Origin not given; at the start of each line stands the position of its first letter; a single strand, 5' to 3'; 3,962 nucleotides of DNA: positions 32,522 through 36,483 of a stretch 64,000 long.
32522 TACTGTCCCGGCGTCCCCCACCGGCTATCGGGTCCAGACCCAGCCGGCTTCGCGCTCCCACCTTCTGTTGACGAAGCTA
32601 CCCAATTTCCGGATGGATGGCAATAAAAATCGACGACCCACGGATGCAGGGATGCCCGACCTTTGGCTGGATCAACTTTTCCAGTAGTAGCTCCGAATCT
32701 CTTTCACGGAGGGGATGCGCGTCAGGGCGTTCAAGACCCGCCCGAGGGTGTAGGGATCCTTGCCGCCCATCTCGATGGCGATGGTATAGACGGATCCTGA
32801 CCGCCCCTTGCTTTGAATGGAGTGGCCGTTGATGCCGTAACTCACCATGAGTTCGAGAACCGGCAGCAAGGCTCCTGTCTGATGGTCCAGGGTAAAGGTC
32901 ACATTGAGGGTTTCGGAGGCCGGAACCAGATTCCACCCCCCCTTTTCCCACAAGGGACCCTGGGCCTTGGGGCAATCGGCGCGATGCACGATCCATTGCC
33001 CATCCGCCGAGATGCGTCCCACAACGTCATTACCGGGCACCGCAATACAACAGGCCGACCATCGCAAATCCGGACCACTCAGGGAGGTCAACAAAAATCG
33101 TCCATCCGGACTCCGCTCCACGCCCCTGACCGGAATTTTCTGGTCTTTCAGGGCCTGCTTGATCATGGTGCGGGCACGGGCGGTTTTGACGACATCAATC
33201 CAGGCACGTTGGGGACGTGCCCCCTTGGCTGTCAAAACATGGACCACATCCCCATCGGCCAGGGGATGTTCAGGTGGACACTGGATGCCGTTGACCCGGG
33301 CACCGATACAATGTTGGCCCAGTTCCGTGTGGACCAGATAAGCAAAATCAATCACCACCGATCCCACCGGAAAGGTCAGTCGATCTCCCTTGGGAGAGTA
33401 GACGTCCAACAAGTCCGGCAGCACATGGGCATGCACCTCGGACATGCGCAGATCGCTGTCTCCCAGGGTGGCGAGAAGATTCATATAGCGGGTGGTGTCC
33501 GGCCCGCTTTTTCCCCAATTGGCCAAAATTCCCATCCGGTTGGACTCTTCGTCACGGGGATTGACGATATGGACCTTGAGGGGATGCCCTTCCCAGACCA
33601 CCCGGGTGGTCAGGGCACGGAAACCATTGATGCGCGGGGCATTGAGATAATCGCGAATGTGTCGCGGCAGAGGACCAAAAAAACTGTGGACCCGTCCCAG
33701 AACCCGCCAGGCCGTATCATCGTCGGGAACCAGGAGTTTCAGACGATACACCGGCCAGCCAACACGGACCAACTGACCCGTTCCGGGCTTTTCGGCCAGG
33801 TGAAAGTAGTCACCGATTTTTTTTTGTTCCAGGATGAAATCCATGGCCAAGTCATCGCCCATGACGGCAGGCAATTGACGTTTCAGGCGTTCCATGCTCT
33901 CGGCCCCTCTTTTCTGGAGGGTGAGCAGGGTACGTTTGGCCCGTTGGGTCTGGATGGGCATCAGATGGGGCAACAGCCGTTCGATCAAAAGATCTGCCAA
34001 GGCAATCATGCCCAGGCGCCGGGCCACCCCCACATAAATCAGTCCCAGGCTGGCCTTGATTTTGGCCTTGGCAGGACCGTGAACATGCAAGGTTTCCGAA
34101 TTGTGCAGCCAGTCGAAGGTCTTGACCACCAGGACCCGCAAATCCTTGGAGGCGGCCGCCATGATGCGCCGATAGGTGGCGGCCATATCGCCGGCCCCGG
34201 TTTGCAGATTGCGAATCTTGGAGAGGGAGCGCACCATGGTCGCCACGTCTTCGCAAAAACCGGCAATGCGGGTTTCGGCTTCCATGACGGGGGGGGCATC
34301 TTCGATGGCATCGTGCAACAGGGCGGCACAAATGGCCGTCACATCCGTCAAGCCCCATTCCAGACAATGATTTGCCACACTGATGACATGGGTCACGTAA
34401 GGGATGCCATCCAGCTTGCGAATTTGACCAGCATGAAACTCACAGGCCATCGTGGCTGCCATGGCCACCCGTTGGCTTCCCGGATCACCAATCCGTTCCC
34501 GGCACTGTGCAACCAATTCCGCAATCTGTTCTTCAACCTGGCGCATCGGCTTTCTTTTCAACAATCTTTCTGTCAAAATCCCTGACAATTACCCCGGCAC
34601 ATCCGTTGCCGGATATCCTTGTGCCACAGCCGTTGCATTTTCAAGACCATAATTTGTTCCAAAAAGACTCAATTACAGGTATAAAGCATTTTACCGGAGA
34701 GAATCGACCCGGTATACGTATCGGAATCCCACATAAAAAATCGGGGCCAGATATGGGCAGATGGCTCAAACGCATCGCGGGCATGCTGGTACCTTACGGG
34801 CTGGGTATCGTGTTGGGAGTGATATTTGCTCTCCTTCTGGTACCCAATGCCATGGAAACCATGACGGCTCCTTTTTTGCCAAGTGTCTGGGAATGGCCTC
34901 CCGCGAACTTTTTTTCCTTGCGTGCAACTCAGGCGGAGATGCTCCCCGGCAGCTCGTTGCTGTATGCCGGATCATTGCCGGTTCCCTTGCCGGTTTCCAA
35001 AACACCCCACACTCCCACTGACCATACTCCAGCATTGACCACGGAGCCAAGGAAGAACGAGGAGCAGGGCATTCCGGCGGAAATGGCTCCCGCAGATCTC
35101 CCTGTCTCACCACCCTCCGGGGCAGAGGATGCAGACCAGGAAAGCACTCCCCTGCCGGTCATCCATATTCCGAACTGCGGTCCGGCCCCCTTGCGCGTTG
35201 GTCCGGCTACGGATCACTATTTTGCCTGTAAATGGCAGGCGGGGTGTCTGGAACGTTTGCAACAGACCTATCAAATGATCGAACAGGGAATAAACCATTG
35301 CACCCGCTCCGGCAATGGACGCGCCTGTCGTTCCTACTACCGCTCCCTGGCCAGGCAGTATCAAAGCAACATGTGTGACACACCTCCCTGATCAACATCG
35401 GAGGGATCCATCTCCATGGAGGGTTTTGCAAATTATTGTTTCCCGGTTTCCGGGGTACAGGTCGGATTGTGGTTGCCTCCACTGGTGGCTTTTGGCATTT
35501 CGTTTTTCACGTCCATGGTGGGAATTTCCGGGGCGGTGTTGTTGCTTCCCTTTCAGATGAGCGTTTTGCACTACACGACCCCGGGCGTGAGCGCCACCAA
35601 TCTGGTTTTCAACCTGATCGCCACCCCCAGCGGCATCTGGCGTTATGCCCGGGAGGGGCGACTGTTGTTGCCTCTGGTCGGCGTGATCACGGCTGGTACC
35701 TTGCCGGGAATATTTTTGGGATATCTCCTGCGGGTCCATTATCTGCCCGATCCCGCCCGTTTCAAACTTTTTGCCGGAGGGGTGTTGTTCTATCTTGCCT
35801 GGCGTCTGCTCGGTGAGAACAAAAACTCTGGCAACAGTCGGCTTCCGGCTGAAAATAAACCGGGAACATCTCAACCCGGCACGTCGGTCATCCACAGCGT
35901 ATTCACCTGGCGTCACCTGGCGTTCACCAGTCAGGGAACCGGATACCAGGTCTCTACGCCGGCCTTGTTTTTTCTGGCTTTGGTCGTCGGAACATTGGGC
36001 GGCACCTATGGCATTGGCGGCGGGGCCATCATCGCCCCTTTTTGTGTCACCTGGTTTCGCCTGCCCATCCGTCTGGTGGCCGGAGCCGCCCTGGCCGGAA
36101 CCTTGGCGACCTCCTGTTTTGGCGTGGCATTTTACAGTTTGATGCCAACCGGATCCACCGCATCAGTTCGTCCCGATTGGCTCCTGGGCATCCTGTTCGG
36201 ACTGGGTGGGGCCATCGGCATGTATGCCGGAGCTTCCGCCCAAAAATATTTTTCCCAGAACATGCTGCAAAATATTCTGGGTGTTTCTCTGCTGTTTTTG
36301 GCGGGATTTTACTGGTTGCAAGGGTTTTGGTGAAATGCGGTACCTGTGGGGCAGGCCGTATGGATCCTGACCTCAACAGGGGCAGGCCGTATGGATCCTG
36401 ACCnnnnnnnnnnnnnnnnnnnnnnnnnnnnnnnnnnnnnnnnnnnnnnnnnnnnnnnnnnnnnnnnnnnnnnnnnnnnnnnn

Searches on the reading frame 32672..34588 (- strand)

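Call 6: search_protein_families(library=pfam, proteins=[window:32672-34588:-], max_evalue=0.001)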
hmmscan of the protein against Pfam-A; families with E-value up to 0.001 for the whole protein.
window:32672-34588:- (638 aa): 3 families
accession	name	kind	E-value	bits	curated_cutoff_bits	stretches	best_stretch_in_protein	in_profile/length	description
PF13328.12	HD_4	-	1.4e-21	77.3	27.2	1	44-194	1-155/156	HD domain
PF02824.27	TGS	-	7.2e-19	68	22.2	1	395-453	2-60/60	TGS domain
PF01966.28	HD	-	0.00018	22.2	22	1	64-163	1-115/116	HD domain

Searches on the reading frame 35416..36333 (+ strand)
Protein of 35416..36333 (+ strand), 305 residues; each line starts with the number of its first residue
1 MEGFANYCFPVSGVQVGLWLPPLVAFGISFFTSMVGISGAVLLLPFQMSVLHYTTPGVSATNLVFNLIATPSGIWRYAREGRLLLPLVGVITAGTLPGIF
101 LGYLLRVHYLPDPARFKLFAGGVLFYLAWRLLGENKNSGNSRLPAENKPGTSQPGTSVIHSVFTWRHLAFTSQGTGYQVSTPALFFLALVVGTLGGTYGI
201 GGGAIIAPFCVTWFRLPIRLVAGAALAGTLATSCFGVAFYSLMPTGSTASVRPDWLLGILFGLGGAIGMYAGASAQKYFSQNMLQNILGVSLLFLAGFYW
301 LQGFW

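Call 6: search_protein_families(library=pfam, proteins=[window:35416-36333:+], max_evalue=0.001)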
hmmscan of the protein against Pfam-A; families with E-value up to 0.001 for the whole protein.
window:35416-36333:+ (305 aa): 1 family
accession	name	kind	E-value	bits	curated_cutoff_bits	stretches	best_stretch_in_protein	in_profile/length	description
PF01925.25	TauE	-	9.4e-34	117.5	32.6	1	23-297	3-235/237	Sulfite exporter TauE/SafE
